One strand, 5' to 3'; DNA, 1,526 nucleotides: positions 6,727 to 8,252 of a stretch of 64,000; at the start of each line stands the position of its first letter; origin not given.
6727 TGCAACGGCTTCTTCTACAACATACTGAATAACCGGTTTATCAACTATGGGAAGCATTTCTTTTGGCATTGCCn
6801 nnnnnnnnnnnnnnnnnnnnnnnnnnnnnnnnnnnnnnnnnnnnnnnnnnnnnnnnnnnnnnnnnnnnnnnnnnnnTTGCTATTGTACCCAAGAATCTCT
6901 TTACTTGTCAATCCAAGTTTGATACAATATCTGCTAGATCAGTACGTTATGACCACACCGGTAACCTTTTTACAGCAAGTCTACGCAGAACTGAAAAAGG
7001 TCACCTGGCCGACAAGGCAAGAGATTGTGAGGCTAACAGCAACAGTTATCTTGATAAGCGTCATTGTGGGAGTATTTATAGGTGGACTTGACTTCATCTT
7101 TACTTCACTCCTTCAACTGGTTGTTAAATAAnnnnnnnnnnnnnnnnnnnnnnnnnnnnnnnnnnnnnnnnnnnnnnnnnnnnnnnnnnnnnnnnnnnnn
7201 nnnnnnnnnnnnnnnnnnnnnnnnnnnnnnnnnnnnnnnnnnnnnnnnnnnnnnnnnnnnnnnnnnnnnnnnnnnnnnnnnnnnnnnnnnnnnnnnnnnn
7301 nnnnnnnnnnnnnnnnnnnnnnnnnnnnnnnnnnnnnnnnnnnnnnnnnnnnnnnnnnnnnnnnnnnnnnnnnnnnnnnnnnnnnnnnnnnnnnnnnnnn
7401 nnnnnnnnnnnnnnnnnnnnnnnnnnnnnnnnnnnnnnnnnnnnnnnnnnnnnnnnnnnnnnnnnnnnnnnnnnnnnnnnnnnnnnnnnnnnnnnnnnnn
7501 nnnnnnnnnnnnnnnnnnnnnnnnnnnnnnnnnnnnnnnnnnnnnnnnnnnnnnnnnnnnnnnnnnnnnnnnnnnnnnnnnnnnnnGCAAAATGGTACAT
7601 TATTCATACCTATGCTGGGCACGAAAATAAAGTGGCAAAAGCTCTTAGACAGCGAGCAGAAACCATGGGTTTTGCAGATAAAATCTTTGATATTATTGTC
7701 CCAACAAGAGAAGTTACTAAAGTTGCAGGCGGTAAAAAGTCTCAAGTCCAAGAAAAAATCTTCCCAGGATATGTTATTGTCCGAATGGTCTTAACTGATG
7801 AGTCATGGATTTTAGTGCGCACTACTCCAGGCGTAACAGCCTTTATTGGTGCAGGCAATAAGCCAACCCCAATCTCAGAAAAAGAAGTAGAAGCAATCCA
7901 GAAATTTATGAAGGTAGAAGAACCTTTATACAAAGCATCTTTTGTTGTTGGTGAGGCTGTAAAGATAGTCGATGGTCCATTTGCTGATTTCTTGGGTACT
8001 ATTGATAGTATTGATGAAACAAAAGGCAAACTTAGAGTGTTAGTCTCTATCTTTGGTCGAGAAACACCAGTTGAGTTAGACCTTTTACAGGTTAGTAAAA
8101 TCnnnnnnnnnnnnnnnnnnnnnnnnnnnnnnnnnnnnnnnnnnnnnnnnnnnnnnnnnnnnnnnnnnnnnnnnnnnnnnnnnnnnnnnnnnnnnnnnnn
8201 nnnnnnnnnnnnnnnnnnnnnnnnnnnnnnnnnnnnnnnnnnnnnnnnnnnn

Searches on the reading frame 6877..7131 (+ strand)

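Call 3: search_protein_families(library=pfam, proteins=[window:6877-7131:+], max_evalue=1)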
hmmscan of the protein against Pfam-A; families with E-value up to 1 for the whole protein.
window:6877-7131:+ (84 aa): 4 families
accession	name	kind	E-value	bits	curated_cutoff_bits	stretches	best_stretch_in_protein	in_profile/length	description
PF00584.25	SecE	-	1.1e-20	73.7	22.7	1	30-83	2-55/55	SecE/Sec61-gamma subunits of protein translocation complex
PF24285.1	DUF7473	-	0.038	14.7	27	1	13-80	45-111/114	Family of unknown function (DUF7473)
PF11157.13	DUF2937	-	0.094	13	25.3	1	19-81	96-158/162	Protein of unknown function (DUF2937)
PF06305.16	LapA_dom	-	0.14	12.5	28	1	55-78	20-43/64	Lipopolysaccharide assembly protein A domain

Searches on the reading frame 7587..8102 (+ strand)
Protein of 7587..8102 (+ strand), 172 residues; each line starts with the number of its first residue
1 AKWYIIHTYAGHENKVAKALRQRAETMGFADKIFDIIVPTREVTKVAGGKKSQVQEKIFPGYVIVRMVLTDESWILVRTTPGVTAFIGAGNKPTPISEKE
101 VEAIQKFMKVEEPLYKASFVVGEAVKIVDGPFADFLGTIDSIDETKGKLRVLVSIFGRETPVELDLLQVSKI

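Call 9: find_related_loci(query=window:7587-8102:+, collection=genome_contigs, flank=4000)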
Query window:7587-8102:+ (172 aa) in genome_contigs; peptide patterns used: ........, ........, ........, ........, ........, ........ (x = any residue, [..] = any of these).
600 stretches matched a pattern (row limit reached: there are more); 475 encode a relative of the query (tblastn E <= 1e-3); the best 80 are kept; 80 distinct loci.
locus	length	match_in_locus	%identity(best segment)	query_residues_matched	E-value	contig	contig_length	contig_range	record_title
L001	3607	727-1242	91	1-172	3e-108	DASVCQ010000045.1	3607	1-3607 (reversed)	MAG TPA_asm: Patescibacteria group bacterium isolate SMAG_U2010 k141_1403888, whole genome shotgun sequence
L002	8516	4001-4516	91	1-172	1e-105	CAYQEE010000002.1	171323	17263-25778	MAG TPA_asm: uncultured Gammaproteobacteria bacterium isolate SRP272529_co2_240 genome assembly, contig: NODE_52_length_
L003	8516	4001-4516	89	1-172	1e-103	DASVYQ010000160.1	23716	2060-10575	MAG TPA_asm: Patescibacteria group bacterium isolate SMAG_U2606 k141_793320, whole genome shotgun sequence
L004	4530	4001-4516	89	1-172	1e-103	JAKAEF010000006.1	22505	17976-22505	MAG: bacterium isolate WY1.bin131 NODE_3337_length_22505_cov_1.385066, whole genome shotgun sequence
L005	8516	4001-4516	87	1-172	9e-101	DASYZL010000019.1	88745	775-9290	MAG TPA_asm: Patescibacteria group bacterium isolate SMAG_U6361 k141_311597, whole genome shotgun sequence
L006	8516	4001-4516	83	1-172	1e-95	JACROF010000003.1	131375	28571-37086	MAG: Candidatus Levyibacteriota bacterium isolate NC_groundwater_1954_Pr3_S-0.2um_39_3 scaffold_173066, whole genome sho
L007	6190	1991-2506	82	1-172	2e-95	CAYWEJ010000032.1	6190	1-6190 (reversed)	MAG TPA_asm: uncultured Gammaproteobacteria bacterium isolate SRP192515_co1_134 genome assembly, contig: NODE_13405_leng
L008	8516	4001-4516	80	1-172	4e-95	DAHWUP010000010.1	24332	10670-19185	MAG TPA_asm: Candidatus Levyibacteriota bacterium isolate clean1537 NODE_10_length_24332_cov_7.389033, whole genome shot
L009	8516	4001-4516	79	1-172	3e-93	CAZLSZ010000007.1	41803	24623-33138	MAG TPA_asm: uncultured Gammaproteobacteria bacterium isolate SRP170004_co1_21 genome assembly, contig: NODE_1197_length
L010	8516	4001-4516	78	1-172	5e-93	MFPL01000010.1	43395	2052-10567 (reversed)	MAG: Candidatus Levybacteria bacterium RIFCSPLOWO2_12_FULL_41_12 rifcsplowo2_12_scaffold_691, whole genome shotgun seque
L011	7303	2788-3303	78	1-172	1e-92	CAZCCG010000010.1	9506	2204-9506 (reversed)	MAG TPA_asm: uncultured Gammaproteobacteria bacterium isolate SRP200132_co1_33 genome assembly, contig: NODE_12887_lengt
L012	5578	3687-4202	78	1-172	2e-92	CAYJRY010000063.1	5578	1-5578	MAG TPA_asm: uncultured Gammaproteobacteria bacterium isolate ERP125453_co1_466 genome assembly, contig: NODE_19368_leng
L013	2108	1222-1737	78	1-172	2e-95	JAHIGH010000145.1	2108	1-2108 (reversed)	MAG: Patescibacteria group bacterium isolate KR11_N2.mb.17 KR11_N2.mb.17_k141_69131, whole genome shotgun sequence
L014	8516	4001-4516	78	1-172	8e-92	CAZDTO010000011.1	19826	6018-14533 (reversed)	MAG TPA_asm: uncultured Gammaproteobacteria bacterium isolate binchicken_co38_474 genome assembly, contig: NODE_5737_len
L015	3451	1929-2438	78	1-170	1e-92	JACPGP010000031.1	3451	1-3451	MAG: Candidatus Levyibacteriota bacterium isolate NC_groundwater_391_Ag_B-0.1um_40_33 GD18-4_B1_scaffold_1669955, whole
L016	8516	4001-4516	77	1-172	1e-90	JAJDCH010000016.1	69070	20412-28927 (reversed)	MAG: Candidatus Levyibacteriota bacterium isolate OFTM270 OFTM270_15, whole genome shotgun sequence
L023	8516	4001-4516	74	1-172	8e-86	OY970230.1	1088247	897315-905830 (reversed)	MAG: Candidatus Gottesmanbacteria bacterium isolate MFD01689.bin.c.3 genome assembly, chromosome: 1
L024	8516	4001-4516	75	1-172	3e-86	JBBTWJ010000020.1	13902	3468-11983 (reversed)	MAG: Patescibacteria group bacterium isolate H41-bin149_1 H41_bin149_1_000000000020, whole genome shotgun sequence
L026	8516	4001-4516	74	1-172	2e-85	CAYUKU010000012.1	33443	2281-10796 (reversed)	MAG TPA_asm: uncultured Gammaproteobacteria bacterium isolate binchicken_co58_53 genome assembly, contig: NODE_1023_leng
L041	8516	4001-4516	68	1-172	2e-80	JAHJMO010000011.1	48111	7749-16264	MAG: Patescibacteria group bacterium isolate Old_saline.mb.45 Old_saline.mb.45_k141_353634, whole genome shotgun sequenc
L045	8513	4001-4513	67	2-172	1e-78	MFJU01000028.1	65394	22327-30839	MAG: Candidatus Gottesmanbacteria bacterium RIFCSPLOWO2_01_FULL_42_22 rifcsplowo2_01_scaffold_355, whole genome shotgun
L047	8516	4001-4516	65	1-172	9e-78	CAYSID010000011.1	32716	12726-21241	MAG TPA_asm: uncultured Gammaproteobacteria bacterium isolate binchicken_co107_25 genome assembly, contig: NODE_3392_len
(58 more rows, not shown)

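Call 80: search_protein_families(library=pfam, proteins=[L011:3311-3688:+, L041:4578-5222:+, L016:4930-6546:+, L023:4519-5400:-, L026:4602-5864:-, L024:5112-5651:+, L047:4634-5254:-, L045:5327-6538:+], max_evalue=0.001)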
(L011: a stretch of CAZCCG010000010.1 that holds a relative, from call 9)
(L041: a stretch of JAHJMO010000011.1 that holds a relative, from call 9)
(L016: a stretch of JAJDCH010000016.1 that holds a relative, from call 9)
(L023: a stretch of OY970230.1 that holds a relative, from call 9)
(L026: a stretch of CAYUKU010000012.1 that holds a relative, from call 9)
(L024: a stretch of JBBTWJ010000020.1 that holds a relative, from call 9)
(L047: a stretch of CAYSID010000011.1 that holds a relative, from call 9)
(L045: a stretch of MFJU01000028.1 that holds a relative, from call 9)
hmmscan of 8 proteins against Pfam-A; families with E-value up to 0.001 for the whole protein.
L011:3311-3688:+ (126 aa): 2 families
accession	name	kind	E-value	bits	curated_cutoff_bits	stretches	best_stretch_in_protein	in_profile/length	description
PF05635.17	23S_rRNA_IVP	-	2.8e-32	111.5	33.8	1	15-119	1-106/106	23S rRNA-intervening sequence protein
PF22296.2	bAvd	-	0.00079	20.3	40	0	22-123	6-106/107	bAvd-like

L041:4578-5222:+ (215 aa): 1 family
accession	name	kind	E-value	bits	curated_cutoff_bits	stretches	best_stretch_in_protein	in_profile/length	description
PF01797.21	Y1_Tnp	-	3.2e-13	50.3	23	1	11-121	4-119/121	Transposase IS200 like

L016:4930-6546:+ (539 aa): 0 families

L023:4519-5400:- (294 aa): 1 family
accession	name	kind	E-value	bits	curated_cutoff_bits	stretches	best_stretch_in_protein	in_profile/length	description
PF10518.14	TAT_signal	-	4e-06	26.9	22.7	1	70-88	3-21/21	TAT (twin-arginine translocation) pathway signal sequence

L026:4602-5864:- (421 aa): 2 families
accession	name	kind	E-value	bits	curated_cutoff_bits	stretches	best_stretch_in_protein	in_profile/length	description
PF19077.6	Big_13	-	4.9e-07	30.6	27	1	321-388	27-96/102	Bacterial Ig-like domain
PF17936.7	Big_6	-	0.00011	22.7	27.6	1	325-378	17-70/83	Bacterial Ig domain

L024:5112-5651:+ (180 aa): 1 family
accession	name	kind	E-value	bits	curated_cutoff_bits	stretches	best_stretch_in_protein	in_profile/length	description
PF01371.25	Trp_repressor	-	3.2e-09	37.2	27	1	30-109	7-87/88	Trp repressor protein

L047:4634-5254:- (207 aa): 2 families
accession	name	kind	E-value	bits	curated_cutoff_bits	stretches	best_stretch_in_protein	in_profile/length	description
PF20803.2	PaaX_M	-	1.1e-15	57.9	24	1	123-197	2-76/83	PaaX protein central Cas2-like domain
PF09827.14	CRISPR_Cas2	-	1e-06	29.3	23.8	1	129-166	2-36/74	CRISPR associated protein Cas2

L045:5327-6538:+ (404 aa): 5 families
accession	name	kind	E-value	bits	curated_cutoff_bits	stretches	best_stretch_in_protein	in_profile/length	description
PF00534.26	Glycos_transf_1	-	1.3e-16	61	26.4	1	219-352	14-143/172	Glycosyl transferases group 1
PF13692.12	Glyco_trans_1_4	-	2.4e-15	57.5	27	1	223-350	4-125/142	Glycosyl transferases group 1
PF13439.12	Glyco_transf_4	-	8.1e-08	32.9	28.5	1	39-193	2-169/170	Glycosyltransferase Family 4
PF20706.3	GT4-conflict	-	9.8e-06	25.2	26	1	219-343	196-322/385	Family 4 Glycosyltransferase in conflict systems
PF13579.12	Glyco_trans_4_4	-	0.00033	21.5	29.7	1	98-189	67-158/158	Glycosyl transferase 4-like domain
